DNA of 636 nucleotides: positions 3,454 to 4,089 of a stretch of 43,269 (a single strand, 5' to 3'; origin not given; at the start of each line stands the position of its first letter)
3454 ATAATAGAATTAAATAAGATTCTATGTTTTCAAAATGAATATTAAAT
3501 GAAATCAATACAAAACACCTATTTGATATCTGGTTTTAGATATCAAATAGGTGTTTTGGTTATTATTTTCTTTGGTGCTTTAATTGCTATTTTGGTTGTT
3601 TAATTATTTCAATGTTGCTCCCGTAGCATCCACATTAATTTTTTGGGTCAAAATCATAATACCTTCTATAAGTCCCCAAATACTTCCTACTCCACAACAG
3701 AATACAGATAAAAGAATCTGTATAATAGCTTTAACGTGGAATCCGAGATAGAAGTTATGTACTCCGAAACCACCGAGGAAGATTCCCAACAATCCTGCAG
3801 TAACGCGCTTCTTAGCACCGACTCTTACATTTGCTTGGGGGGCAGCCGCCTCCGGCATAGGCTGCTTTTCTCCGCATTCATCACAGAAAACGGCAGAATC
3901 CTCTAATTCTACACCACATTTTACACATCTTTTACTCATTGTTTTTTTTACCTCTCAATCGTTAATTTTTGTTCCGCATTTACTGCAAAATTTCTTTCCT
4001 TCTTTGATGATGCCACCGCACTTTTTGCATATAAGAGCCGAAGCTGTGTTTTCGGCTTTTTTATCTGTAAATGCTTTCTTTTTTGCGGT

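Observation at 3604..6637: XRE-controlled pair: 765-aa glycine-zipper/PH-like/4x zinc-ribbon protein with a zinc-ribbon-TM2 partner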

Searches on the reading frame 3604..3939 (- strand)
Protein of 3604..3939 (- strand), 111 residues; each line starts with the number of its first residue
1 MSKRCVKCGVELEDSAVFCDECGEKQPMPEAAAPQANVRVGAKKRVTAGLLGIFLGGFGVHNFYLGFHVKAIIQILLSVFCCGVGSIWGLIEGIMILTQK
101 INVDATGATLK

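Call 6: search_protein_families(library=pfam, proteins=[window:3604-3939:-], max_evalue=0.1)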
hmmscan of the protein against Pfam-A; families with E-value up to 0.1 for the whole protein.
window:3604-3939:- (111 aa): 8 families
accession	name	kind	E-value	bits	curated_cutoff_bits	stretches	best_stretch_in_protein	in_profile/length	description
PF05154.21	TM2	-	1.1e-13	51.6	27.9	1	43-94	3-51/51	TM2 domain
PF13240.11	Zn_Ribbon_1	-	1.2e-06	28.5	25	1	5-24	2-21/23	zinc-ribbon domain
PF13248.11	Zn_ribbon_3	-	7.7e-05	22.5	27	1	3-25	3-25/26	zinc-ribbon domain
PF12773.13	DZR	-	0.00024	21.6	27.3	1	5-26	1-22/45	Double zinc ribbon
PF14149.11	YhfH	-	0.032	14.5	27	0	2-15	13-26/37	YhfH-like protein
PF17032.10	Zn_ribbon_15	-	0.077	14.2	28.9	0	3-23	53-73/73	zinc-ribbon family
PF24460.1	DUF7575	-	0.08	12.8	28.5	0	3-25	4-26/28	Domain of unknown function (DUF7575)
PF18912.6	DZR_2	-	0.096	13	27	0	3-26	8-31/56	Double zinc ribbon domain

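Call 7: search_protein_families(library=padloc, proteins=[window:3604-3939:-], max_evalue=0.1)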
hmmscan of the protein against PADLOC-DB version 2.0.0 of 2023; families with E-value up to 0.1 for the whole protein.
window:3604-3939:- (111 aa): 0 families

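Call 40: search_protein_families(library=ncbifam, proteins=[window:3604-3939:-], max_evalue=1)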
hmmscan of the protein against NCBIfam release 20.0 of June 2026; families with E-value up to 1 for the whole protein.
window:3604-3939:- (111 aa): 1 family
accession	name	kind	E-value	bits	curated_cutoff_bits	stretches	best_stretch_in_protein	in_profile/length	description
NF043000.1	carsnrspmd_synth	equivalog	0.016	14.5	800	1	4-72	99-166/405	carboxynorspermidine synthase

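Call 41: search_protein_families(library=phrogs, proteins=[window:3604-3939:-], max_evalue=0.01)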
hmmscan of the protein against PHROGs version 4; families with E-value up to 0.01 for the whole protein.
window:3604-3939:- (111 aa): 8 families
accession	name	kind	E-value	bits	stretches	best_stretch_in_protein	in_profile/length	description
phrog_10292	-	unknown function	5.1e-17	63.1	1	4-90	5-82/136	-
phrog_10680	-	unknown function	1.4e-12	48.9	1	24-100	57-131/144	-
phrog_21924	-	unknown function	3.1e-08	34.9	1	26-96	36-118/132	-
phrog_33436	-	unknown function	2.8e-07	31.7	1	43-98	2-61/117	-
phrog_27357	-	unknown function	3.2e-07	31.7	1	43-94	35-84/112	-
phrog_8793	-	unknown function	1.2e-05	26.7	1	43-96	2-51/81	-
phrog_2546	-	unknown function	0.0037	18.5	1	4-25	2-23/180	-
phrog_10772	-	unknown function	0.0038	18.4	1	43-91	2-51/82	-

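Call 57: search_protein_families(library=pfam, alignment_id=A5, max_evalue=0.01)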
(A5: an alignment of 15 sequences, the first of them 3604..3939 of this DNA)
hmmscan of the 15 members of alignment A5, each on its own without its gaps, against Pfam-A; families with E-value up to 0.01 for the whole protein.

A. member 1, window:3604-3939:- (111 aa): 4 families
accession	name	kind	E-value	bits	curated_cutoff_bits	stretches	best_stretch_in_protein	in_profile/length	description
PF05154.21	TM2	-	1.1e-13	51.6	27.9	1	43-94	3-51/51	TM2 domain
PF13240.11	Zn_Ribbon_1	-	1.2e-06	28.5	25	1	5-24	2-21/23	zinc-ribbon domain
PF13248.11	Zn_ribbon_3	-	7.7e-05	22.5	27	1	3-25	3-25/26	zinc-ribbon domain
PF12773.13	DZR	-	0.00024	21.6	27.3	1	5-26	1-22/45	Double zinc ribbon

B. families by the number of members that match (of 15 scanned): 24 families
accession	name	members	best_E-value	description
PF13240.11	Zn_Ribbon_1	11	3.4e-08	zinc-ribbon domain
PF12773.13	DZR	10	4.5e-05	Double zinc ribbon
PF13248.11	Zn_ribbon_3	8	3.1e-05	zinc-ribbon domain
PF05154.21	TM2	5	1.9e-16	TM2 domain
PF13828.11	DUF4190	4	9.1e-08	Domain of unknown function (DUF4190)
PF24460.1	DUF7575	2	0.00071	Domain of unknown function (DUF7575)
PF08772.16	Zn_ribbon_NOB1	2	0.0036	Nin one binding (NOB1) Zn-ribbon like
PF25302.1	NADase_transloc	1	2.5e-29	NAD glycohydrolase translocation F5/8 type C domain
PF08238.18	Sel1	1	7.2e-09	Sel1 repeat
PF00754.31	F5_F8_type_C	1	4.4e-05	F5/8 type C domain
PF19779.4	DUF6264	1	0.00082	Family of unknown function (DUF6264)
PF09845.14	OapC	1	0.0014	Origin-associated protein OapC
PF07765.17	KIP1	1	0.0015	KIP1-like protein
PF07331.16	TctB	1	0.0016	Tripartite tricarboxylate transporter TctB family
PF01040.23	UbiA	1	0.0039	UbiA prenyltransferase family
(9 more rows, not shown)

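Call 67: find_related_loci(query=A6, collection=metagenome_contigs, flank=4000)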
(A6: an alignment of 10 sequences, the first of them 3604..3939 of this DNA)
Query A6 (111 aa) in metagenome_contigs; peptide patterns used: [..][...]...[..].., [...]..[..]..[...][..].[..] (x = any residue, [..] = any of these).
600 stretches matched a pattern (row limit reached: there are more); 68 encode a relative of the query (tblastn E <= 1e-3); 68 distinct loci.
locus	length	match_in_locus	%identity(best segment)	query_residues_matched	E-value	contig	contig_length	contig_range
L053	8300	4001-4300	35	1-100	4e-12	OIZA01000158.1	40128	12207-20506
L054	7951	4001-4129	49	1-43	3e-11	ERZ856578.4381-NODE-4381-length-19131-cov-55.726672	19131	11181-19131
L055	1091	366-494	49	1-43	3e-11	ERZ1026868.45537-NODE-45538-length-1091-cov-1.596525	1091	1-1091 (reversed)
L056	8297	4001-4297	36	1-100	3e-11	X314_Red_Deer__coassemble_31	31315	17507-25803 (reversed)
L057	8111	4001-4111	54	1-37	3e-11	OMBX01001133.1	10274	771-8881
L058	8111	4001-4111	54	1-37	3e-11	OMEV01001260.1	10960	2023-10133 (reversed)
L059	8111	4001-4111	54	1-37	3e-11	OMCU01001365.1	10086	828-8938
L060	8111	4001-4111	54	1-37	3e-11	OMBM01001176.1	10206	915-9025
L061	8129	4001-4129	49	1-43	5e-11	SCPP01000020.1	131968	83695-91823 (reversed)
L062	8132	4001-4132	50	1-44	2e-10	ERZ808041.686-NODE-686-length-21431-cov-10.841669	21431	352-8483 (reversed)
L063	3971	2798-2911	53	1-38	5e-10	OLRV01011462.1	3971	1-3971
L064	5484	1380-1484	57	1-35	7e-10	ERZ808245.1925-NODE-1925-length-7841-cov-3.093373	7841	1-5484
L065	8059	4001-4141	47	3-48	7e-9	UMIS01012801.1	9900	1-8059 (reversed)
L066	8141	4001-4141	47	3-48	7e-9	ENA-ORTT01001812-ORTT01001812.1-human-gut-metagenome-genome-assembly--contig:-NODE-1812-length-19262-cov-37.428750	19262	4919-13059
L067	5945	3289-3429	47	3-48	7e-9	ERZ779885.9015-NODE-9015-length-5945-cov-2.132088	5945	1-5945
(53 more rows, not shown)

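Call 88: list_cluster_members(proteins=[P0078, P0042, P0017, P0011, P0023, window:3955-6252:-, window:3604-3939:-])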
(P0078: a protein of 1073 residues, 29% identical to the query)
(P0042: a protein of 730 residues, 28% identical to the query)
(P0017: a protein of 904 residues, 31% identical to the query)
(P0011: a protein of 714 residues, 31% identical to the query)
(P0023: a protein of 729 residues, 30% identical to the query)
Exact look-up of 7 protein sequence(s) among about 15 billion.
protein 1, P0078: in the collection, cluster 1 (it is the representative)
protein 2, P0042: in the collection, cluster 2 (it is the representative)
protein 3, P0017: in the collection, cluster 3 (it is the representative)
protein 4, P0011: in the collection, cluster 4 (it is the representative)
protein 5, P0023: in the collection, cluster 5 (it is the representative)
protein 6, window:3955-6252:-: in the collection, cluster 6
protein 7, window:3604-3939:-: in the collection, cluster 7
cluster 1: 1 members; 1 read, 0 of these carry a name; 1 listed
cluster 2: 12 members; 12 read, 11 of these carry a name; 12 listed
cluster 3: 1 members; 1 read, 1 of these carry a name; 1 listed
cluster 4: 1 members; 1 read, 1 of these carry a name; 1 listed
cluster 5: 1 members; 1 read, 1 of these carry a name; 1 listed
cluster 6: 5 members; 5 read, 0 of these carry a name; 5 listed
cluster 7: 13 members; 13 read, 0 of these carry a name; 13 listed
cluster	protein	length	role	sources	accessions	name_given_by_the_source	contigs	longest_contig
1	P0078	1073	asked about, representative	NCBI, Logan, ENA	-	-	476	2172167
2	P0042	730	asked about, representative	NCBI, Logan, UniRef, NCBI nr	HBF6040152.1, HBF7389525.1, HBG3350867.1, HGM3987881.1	TPA: hypothetical protein ACKO2U_002057 [Clostridioides difficile] | hypothetical protein n=2 Tax=Clostridioides difficile TaxID=1496 RepID=UPI001C189592 | hypothetical protein [Clostridioides difficile]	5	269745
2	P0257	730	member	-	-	hypothetical protein [Clostridioides difficile] | Uncharacterized protein n=4 Tax=Clostridioides difficile TaxID=1496 RepID=A0A9P3TY62_CLODI | status=active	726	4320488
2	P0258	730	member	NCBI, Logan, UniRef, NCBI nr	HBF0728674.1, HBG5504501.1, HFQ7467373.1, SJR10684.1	TPA: hypothetical protein KNO10_001814 [Clostridioides difficile] | hypothetical protein n=1 Tax=Clostridioides difficile TaxID=1496 RepID=UPI00097FF657 | hypothetical protein [Clostridioides difficile]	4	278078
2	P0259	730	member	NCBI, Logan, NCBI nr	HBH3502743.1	TPA: hypothetical protein KSJ87_001856 [Clostridioides difficile] | hypothetical protein [Clostridioides difficile]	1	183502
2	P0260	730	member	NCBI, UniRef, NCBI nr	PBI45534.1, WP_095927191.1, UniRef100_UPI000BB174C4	hypothetical protein [Clostridioides difficile] | hypothetical protein n=1 Tax=Clostridioides difficile TaxID=1496 RepID=UPI000BB174C4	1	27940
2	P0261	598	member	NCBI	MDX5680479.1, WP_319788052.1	hypothetical protein SIK45_14740, partial [Clostridioides difficile]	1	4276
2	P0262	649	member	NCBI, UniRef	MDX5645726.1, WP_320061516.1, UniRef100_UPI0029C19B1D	hypothetical protein SIK43_14825, partial [Clostridioides difficile] | hypothetical protein n=1 Tax=Clostridioides difficile TaxID=1496 RepID=UPI0029C19B1D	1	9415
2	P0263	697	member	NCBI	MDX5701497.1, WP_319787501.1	hypothetical protein SIK49_16625, partial [Clostridioides difficile]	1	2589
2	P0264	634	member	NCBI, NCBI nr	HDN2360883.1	TPA: hypothetical protein P1J34_003687, partial [Clostridioides difficile] | hypothetical protein [Clostridioides difficile]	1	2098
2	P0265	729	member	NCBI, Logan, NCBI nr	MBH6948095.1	hypothetical protein I6A93_10260 [Clostridioides difficile] | hypothetical protein [Clostridioides difficile]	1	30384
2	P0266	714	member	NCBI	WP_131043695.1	hypothetical protein, partial [Clostridioides difficile]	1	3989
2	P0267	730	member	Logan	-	-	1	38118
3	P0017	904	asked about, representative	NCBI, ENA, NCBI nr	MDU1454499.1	MAG: lysozyme inhibitor LprI family protein [Paeniclostridium sordellii] | lysozyme inhibitor LprI family protein [Paeniclostridium sordellii]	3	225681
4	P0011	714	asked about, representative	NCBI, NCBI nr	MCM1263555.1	MAG: zinc ribbon domain-containing protein [Butyrivibrio sp.] | zinc ribbon domain-containing protein [Butyrivibrio sp.]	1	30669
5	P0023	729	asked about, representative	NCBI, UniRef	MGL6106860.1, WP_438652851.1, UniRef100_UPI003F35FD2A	hypothetical protein [Romboutsia sp.] | hypothetical protein n=1 Tax=Romboutsia sp. TaxID=1965302 RepID=UPI003F35FD2A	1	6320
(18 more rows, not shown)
